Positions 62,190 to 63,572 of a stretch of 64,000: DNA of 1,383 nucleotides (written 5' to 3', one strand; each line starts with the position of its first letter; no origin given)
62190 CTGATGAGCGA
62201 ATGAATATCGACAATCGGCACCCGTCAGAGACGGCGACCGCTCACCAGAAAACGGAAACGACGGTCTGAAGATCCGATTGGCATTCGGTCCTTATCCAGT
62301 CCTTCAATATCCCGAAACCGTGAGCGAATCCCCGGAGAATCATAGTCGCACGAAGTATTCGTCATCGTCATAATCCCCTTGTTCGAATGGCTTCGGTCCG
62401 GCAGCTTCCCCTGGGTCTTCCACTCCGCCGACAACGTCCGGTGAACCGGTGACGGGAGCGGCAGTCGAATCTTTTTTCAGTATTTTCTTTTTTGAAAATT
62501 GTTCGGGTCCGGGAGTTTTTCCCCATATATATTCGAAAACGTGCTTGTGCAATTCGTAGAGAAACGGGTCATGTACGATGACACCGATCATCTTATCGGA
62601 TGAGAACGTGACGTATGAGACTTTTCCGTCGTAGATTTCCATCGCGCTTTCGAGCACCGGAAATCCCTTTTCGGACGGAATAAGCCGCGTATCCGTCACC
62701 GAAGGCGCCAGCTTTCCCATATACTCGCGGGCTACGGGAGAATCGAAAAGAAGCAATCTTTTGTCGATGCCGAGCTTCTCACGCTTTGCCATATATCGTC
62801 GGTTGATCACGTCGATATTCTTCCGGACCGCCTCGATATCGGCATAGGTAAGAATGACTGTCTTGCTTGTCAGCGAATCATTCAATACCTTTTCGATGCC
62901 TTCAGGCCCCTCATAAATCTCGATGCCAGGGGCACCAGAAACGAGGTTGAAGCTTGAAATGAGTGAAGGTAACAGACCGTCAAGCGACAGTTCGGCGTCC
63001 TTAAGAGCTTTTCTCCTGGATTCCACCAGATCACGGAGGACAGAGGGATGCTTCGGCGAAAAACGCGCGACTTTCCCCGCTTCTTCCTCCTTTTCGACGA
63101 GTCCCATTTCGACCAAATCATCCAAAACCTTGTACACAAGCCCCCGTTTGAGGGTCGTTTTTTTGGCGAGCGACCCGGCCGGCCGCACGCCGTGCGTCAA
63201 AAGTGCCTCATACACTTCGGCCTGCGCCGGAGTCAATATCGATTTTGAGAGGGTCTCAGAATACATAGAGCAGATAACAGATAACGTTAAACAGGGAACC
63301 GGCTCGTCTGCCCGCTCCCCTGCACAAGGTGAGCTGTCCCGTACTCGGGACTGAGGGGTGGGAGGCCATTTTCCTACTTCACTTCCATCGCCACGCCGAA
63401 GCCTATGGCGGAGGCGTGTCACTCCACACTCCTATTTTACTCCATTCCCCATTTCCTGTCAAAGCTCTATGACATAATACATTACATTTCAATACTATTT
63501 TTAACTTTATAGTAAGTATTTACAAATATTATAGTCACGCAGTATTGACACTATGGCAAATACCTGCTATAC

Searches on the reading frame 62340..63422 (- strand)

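Call 82: search_protein_families(library=pfam, proteins=[window:62340-63422:-], max_evalue=0.001)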
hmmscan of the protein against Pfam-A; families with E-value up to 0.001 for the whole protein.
window:62340-63422:- (360 aa): 1 family
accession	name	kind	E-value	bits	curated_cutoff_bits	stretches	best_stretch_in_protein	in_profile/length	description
PF01978.25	TrmB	-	1.4e-10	41.3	25.6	1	63-126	6-67/68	Sugar-specific transcriptional regulator TrmB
